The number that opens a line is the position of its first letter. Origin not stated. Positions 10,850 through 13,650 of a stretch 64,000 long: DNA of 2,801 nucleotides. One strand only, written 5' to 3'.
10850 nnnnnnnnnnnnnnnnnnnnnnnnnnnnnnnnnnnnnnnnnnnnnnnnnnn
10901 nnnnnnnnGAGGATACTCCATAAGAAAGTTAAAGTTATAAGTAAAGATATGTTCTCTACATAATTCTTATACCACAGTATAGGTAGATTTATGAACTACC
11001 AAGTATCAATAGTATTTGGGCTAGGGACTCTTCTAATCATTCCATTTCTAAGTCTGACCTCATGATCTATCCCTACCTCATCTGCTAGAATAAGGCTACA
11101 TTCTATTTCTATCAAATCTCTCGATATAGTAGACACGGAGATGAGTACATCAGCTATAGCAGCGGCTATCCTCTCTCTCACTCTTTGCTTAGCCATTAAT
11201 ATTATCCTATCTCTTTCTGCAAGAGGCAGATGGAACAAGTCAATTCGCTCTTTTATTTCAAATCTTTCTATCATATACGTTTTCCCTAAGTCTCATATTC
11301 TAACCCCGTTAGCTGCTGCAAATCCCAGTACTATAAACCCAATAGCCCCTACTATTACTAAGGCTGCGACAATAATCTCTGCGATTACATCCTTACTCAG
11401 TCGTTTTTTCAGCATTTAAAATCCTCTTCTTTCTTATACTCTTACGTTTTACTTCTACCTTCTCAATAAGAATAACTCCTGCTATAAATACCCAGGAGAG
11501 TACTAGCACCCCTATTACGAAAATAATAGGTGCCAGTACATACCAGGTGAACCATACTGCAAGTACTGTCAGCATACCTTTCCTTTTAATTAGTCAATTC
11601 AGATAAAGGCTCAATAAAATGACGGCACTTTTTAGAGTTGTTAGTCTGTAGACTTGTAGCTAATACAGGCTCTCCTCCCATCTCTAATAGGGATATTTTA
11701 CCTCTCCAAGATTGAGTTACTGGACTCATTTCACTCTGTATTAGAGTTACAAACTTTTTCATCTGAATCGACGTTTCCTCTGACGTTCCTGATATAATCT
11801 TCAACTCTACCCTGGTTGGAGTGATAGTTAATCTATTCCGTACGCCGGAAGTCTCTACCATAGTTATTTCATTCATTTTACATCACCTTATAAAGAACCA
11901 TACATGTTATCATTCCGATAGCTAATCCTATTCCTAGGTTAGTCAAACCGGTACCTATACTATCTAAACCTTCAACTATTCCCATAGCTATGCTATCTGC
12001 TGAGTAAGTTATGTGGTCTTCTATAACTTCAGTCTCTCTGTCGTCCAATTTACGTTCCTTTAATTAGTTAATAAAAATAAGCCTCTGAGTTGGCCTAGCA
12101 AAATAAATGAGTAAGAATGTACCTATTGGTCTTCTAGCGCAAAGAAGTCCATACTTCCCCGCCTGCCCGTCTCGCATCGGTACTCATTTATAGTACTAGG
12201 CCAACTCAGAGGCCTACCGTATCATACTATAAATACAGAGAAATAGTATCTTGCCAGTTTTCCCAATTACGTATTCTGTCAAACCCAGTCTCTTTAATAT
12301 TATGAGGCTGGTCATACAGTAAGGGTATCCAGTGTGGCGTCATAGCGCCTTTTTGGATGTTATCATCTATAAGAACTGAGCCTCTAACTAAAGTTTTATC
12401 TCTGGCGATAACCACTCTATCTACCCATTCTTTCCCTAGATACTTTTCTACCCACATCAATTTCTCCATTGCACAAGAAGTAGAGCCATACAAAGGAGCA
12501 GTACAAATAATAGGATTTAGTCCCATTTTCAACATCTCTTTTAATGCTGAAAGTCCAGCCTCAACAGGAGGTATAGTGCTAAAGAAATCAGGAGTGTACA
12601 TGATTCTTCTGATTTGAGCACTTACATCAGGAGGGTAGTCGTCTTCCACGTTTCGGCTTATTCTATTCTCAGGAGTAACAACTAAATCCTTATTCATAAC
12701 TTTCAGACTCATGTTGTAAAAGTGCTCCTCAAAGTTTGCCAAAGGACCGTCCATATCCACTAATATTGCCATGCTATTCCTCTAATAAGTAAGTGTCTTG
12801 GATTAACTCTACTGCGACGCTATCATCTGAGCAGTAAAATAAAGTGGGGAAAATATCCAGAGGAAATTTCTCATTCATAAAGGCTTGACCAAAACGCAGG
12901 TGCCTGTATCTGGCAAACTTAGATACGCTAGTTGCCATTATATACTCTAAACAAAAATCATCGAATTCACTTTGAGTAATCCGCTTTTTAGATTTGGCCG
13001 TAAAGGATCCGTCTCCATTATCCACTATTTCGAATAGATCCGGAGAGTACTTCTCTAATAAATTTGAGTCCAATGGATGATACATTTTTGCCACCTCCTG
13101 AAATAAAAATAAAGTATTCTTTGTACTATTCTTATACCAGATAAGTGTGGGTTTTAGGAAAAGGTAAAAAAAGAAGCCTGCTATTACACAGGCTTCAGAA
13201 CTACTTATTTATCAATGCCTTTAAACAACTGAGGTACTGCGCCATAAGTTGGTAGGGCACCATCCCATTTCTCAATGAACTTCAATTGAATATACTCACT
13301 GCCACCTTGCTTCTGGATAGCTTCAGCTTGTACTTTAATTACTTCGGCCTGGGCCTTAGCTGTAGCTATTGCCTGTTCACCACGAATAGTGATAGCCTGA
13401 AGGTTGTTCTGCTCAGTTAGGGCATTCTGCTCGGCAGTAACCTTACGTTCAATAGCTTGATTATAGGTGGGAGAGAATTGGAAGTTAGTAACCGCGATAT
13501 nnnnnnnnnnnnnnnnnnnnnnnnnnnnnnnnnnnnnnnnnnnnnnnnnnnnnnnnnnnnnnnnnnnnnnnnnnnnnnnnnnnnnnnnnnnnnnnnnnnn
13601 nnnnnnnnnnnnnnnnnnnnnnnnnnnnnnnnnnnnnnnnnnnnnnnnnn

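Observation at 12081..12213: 133-bp hairpin element: 18-bp perfect (33-bp extended) inverted repeats around a GC-rich 67-nt loop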

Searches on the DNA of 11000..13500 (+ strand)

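Call 8: search_dna_similar(query=window:11000-13500:+, collection=phages, mode=near, max_rows=30)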
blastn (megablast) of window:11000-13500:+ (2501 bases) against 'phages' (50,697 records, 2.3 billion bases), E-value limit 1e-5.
No match.

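Call 9: search_rna_families(source=window, start=11900, end=12400, threshold=evalue, max_evalue=10, show_alignments=3)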
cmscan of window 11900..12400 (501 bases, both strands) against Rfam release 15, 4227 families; matches with E-value up to 10: 3.
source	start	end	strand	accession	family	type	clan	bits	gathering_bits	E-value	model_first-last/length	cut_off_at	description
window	12056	12239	-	RF04150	MIR2655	Gene; miRNA;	-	22.3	122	0.3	1-267/267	no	MIR2655 microRNA precursor family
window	12045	12095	+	RF03724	mir-1013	Gene; miRNA;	-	16.9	60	2.1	1-61/61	no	mir-1013 microRNA precursor family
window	12100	12191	+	RF04352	Plastid-psbA-4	Cis-reg;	CL00153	16.5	56.8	6.3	1-61/61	no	Plastid-psbA-4 3UTR RNA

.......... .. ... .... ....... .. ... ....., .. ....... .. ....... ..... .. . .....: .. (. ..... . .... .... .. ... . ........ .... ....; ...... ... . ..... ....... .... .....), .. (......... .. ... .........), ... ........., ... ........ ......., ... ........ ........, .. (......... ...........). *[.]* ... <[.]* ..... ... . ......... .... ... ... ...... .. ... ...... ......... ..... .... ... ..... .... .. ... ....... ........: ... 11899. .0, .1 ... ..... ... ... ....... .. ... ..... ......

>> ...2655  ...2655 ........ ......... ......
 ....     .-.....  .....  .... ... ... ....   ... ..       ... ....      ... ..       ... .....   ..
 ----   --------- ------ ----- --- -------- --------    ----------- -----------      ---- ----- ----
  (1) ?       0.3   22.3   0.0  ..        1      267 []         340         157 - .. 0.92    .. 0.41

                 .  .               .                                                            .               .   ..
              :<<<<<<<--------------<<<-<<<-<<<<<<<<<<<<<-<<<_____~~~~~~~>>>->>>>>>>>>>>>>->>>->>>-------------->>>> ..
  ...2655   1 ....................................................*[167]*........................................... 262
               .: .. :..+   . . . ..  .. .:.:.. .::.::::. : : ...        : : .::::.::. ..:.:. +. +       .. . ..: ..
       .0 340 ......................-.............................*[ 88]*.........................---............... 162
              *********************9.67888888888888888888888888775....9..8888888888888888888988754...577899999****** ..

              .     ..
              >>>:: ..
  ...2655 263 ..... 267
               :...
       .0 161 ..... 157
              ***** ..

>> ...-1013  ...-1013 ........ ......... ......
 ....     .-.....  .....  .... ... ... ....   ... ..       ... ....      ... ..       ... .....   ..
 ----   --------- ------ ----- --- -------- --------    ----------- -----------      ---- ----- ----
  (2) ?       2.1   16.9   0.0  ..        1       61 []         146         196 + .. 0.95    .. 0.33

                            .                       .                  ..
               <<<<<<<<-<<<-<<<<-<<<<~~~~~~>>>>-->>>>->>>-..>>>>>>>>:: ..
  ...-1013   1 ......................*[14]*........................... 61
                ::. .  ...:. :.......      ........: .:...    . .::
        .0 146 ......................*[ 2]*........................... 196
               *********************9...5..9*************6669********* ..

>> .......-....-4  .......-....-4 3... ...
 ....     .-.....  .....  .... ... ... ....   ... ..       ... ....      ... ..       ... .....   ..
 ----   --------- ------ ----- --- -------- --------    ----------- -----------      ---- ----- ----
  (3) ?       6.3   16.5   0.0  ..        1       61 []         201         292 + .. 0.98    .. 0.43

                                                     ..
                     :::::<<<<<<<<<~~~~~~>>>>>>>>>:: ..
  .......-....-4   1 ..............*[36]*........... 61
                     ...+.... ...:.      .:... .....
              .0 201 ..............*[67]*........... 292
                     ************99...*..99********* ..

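Call 12: search_dna_similar(query=window:12050-12240:+, collection=phages, mode=distant, max_evalue=10, max_rows=20)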
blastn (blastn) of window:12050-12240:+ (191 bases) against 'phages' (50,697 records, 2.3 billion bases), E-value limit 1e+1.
Records with a match: 23; places in all: 23; records where one place covers at least 80% of the query: 0.
Best place of each record, by identity: >=99% 13; 95-99% 4; 80-90% 6.
By first word of the organism name: Liberibacter 11; Lactococcus 4; uncultured 3; Clostridium 3; Vibrio 1; Fusobacterium 1.
By host as written in the record: - 5; Lactococcus lactis SMQ-86 4; Candidatus Liberibacter asiaticus UF506 4; Candidatus Liberibacter asiaticus 2; Vibrio harveyi AB 490822 1; Clostridium sp. 1; Fusobacterium sp. 1; Candidatus Liberibacter asiaticus Psy62 1; and 4 more.
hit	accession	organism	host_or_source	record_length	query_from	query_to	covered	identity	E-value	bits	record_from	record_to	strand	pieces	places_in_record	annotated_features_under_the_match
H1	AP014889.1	Vibrio phage VCPH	Vibrio harveyi AB 490822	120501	62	99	20%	85.0%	7e+0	36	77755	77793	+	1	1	putative exonuclease subunit 2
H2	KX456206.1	Lactococcus phage 28201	Lactococcus lactis SMQ-86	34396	48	78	16%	84.8%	7e+0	36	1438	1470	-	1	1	putative integrase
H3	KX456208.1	Lactococcus phage 50901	Lactococcus lactis SMQ-86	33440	48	78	16%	84.8%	7e+0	36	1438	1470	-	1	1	putative integrase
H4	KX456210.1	Lactococcus phage 62501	Lactococcus lactis SMQ-86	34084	48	78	16%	84.8%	7e+0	36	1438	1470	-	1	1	putative integrase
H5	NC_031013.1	Lactococcus phage 28201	Lactococcus lactis SMQ-86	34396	48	78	16%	84.8%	7e+0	36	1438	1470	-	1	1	integrase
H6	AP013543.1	uncultured phage_MedDCM-OCT-S30-C28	metagenomic fosmid library constructed ...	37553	8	35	15%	89.3%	7e+0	36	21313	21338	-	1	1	tail tubular protein B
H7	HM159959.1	Clostridium phage phiCTP1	-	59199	9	32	13%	95.8%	6e-1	40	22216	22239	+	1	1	phage protein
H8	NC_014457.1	Clostridium phage phiCTP1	-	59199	9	32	13%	95.8%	6e-1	40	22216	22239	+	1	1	phage protein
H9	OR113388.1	Clostridium phage vB_CtyS-FA88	Clostridium sp.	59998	9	32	13%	95.8%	6e-1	40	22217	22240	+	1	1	hypothetical protein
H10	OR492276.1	Fusobacterium phage phiKSUM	Fusobacterium sp.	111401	10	31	12%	95.5%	7e+0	37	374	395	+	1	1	none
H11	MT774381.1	uncultured phage cr3_1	human feces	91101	11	30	10%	100.0%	2e+0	37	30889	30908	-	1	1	none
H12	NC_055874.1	uncultured phage cr3_1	human feces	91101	11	30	10%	100.0%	2e+0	37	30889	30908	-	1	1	none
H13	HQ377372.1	Liberibacter phage SC1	Candidatus Liberibacter asiaticus UF506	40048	10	28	10%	100.0%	7e+0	36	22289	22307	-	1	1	Cos site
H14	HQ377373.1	Liberibacter phage SC2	Candidatus Liberibacter asiaticus UF506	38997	10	28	10%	100.0%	7e+0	36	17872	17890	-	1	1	Cos site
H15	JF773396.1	Liberibacter phage FP2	Candidatus Liberibacter asiaticus Psy62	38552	10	28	10%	100.0%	7e+0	36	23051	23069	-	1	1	none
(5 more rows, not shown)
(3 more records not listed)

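Call 56: search_rna_families(sources=[L006, L021, L019, L003], threshold=evalue, max_evalue=0.1, show_alignments=2)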
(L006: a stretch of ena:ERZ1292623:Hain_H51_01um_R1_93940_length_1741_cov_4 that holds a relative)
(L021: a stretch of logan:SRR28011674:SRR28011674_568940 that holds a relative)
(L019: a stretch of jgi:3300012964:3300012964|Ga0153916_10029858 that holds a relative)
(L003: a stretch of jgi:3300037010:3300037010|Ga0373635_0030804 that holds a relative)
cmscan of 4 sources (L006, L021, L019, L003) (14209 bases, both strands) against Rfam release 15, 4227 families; matches with E-value up to 0.1: 4.
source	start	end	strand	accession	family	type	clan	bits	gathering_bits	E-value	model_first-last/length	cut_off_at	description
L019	4537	4610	+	RF00005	tRNA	Gene; tRNA;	CL00001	67.6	29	3.1e-13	1-71/71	no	tRNA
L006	273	344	-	RF00005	tRNA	Gene; tRNA;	CL00001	57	29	2.6e-10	1-71/71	no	tRNA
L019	1602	1674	+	RF00005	tRNA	Gene; tRNA;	CL00001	53.9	29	1.9e-09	1-71/71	no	tRNA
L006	187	275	+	RF02076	STnc100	Gene; sRNA;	-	24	47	0.092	1-206/206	no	Gammaproteobacterial sRNA STnc100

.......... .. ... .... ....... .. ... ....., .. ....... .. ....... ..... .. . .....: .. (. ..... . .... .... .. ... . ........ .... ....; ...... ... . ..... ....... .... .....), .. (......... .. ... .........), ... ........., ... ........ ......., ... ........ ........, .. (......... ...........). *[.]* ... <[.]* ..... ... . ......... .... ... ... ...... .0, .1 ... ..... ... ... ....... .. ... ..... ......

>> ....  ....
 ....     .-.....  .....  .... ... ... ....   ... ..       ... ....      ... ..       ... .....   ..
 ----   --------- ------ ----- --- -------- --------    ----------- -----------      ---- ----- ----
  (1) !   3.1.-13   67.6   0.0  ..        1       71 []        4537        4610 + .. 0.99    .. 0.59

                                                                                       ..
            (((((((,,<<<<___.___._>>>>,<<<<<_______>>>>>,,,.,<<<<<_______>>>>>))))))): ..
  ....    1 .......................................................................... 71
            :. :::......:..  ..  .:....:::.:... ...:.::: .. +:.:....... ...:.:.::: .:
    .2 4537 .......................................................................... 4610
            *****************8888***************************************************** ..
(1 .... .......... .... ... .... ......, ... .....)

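Call 63: build_rna_model(alignment_id=A3)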
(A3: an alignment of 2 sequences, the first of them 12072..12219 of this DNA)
Model R1 built from alignment A3 (2 sequences, 148 columns); structure: RNAalifold consensus.
model positions 148; base pairs 54; branch points 1; effective number of sequences 0.63; information 0.591 bits per position. Calibrated on 0.2 Mb of random sequence (short: E-values are rough).
structure used (alignment columns):
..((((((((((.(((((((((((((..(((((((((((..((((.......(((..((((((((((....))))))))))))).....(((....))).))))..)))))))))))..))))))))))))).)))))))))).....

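Call 65: search_with_rna_model(model_id=R1, sources=[window, L006, L007, L008, L009, L010, L011, L017, L018, L019, L020, L021, L022, L023, L024], max_evalue=10, show_alignments=4)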
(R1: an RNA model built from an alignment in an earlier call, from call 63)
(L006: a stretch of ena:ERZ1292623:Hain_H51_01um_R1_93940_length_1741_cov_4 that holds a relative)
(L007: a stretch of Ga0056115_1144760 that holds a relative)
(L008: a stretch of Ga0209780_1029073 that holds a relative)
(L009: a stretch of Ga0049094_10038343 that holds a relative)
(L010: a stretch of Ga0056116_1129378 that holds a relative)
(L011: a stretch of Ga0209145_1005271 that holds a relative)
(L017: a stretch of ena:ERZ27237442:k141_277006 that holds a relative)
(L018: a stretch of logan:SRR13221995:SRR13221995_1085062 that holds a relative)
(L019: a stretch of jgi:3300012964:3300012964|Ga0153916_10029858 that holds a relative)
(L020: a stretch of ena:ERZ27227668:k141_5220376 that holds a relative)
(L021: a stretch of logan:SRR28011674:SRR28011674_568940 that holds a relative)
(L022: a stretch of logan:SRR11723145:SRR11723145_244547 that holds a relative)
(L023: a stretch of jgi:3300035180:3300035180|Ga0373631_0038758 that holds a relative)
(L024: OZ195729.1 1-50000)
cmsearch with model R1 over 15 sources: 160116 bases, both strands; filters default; matches with E-value up to 10: 8.
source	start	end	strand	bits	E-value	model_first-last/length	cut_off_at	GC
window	12072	12219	-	177.2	2e-44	1-148/148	no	0.46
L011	5051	5183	+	71.2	2.4e-16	1-148/148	no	0.47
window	12075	12222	+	59.9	2.4e-13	1-148/148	no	0.46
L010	36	198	+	56.6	1.8e-12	1-148/148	no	0.54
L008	1146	1291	+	44.5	2.8e-09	1-148/148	no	0.53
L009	1038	1183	+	44.5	2.8e-09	1-148/148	no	0.53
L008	1143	1288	-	44.4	2.9e-09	1-148/148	no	0.53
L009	1035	1180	-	44.4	2.9e-09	1-148/148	no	0.53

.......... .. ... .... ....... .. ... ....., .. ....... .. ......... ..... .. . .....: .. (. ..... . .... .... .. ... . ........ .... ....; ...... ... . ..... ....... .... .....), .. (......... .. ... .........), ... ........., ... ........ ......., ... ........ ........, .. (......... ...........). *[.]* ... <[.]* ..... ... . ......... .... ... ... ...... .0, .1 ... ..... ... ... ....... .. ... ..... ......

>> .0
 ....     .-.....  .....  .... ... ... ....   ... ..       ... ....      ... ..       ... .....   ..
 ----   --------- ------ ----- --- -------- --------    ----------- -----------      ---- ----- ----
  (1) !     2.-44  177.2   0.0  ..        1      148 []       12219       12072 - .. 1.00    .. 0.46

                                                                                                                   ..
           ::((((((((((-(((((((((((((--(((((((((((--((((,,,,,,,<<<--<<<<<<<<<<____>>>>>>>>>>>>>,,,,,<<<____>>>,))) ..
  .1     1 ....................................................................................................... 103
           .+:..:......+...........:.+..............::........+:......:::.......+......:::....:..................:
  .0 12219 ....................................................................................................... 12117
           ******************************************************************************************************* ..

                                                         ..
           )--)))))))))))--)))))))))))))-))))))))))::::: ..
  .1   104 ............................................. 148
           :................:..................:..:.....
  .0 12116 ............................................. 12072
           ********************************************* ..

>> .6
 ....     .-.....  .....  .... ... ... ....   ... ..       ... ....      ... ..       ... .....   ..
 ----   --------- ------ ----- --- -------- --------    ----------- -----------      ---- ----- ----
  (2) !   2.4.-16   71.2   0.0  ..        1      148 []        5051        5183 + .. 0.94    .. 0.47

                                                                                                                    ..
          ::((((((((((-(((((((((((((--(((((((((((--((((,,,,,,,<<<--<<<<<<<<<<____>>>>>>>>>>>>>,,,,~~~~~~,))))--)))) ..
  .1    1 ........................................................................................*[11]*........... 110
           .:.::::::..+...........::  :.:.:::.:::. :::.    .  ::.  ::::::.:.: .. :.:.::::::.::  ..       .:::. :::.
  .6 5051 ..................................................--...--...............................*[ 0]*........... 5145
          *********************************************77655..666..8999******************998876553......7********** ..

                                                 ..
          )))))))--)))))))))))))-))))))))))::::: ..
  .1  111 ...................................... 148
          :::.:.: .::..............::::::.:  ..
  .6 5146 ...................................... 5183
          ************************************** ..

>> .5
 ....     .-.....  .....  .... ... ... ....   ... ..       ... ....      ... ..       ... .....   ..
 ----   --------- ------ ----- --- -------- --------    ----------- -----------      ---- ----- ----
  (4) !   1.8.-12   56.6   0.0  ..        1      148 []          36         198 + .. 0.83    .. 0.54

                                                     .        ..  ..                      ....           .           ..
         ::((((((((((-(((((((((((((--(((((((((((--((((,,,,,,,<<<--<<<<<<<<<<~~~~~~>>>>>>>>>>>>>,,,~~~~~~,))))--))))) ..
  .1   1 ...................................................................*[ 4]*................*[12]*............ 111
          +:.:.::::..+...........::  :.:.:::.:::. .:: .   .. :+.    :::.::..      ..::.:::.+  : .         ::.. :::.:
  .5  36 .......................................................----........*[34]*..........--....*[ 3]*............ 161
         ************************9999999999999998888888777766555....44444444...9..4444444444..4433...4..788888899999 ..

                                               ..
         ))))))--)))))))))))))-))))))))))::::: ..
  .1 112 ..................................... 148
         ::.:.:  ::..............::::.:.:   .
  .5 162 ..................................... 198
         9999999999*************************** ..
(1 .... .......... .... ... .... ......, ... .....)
